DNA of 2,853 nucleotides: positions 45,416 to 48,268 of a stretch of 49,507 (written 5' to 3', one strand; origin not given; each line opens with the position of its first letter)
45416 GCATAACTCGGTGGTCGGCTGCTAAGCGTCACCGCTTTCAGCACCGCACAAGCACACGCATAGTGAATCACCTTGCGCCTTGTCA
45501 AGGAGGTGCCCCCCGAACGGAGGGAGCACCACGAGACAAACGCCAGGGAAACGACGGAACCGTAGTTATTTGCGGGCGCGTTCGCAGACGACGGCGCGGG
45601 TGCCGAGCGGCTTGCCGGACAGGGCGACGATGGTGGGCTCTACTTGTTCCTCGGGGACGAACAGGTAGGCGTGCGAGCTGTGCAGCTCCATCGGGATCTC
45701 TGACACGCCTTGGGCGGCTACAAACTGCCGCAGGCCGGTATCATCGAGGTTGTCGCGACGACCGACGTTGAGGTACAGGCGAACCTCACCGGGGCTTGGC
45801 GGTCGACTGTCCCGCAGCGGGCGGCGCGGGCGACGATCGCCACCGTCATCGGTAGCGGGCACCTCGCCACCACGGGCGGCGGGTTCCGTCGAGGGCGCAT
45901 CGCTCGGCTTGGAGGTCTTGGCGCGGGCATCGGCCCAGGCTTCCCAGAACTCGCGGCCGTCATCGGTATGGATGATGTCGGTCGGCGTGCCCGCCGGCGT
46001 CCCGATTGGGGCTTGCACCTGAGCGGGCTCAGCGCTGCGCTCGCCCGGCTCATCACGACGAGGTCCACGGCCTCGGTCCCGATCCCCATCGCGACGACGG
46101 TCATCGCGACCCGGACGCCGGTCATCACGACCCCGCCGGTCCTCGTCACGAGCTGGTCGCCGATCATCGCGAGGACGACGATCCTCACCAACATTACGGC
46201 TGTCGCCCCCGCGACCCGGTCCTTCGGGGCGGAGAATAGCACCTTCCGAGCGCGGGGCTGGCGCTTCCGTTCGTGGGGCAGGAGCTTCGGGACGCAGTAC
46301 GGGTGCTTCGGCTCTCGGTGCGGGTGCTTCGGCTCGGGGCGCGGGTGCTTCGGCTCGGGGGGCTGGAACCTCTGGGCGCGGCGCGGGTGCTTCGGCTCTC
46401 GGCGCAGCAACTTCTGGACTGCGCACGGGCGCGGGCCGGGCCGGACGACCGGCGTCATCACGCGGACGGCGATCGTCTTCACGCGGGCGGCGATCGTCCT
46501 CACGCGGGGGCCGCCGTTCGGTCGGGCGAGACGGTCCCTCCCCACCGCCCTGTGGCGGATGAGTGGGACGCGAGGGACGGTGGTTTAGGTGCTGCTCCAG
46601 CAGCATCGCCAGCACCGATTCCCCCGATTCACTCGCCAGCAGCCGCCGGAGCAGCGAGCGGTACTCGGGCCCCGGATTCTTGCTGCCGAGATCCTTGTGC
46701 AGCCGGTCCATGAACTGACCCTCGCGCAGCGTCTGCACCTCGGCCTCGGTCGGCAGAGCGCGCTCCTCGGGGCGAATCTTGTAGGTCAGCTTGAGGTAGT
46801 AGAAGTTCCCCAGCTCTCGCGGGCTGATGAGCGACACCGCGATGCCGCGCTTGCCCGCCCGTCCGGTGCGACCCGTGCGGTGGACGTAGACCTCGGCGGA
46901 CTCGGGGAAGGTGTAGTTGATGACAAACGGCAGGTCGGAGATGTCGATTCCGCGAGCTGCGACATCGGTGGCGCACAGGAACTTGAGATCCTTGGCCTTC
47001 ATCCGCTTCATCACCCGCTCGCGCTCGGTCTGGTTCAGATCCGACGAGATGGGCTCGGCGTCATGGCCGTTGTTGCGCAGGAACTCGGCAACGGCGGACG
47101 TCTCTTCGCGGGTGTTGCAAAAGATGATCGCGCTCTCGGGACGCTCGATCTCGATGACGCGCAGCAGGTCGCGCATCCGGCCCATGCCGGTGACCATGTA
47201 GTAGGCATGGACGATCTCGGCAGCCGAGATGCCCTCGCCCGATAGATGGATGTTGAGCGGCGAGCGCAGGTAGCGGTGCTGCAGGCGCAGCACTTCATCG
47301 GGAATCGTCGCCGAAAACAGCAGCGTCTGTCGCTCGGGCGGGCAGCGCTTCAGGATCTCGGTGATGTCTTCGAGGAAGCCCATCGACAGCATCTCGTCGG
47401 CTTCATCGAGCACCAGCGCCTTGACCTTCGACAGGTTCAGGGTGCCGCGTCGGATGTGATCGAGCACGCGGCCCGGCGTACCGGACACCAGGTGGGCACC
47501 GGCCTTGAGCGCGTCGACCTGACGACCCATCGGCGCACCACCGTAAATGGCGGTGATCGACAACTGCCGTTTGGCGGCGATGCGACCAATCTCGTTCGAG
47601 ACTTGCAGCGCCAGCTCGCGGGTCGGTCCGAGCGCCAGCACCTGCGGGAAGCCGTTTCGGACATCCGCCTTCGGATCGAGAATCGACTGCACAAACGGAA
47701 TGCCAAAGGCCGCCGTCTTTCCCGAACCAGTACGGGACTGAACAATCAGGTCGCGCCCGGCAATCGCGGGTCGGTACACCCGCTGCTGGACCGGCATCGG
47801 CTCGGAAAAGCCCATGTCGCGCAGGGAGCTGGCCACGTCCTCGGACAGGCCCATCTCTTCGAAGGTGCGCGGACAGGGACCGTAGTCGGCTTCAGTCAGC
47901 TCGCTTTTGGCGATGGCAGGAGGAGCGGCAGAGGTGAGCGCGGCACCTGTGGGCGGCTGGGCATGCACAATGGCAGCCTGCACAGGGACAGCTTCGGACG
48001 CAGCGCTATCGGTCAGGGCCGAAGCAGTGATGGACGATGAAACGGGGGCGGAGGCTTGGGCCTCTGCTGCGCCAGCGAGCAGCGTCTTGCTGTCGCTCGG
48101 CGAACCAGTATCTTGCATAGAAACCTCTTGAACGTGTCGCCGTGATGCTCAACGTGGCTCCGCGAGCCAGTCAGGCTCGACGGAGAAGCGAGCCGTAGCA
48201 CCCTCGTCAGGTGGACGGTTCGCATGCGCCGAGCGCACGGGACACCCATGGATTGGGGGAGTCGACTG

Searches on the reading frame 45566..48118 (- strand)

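Call 81: search_protein_families(library=pfam, proteins=[window:45566-48118:-], max_evalue=0.00001)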
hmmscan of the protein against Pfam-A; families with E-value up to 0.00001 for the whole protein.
window:45566-48118:- (850 aa): 2 families
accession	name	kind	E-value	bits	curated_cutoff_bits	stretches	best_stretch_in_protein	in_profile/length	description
PF00270.35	DEAD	-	4.7e-44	150.5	26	1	109-277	2-165/167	DEAD/DEAH box helicase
PF00271.37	Helicase_C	-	5.5e-28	97.9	23.5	1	315-422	3-110/110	Helicase conserved C-terminal domain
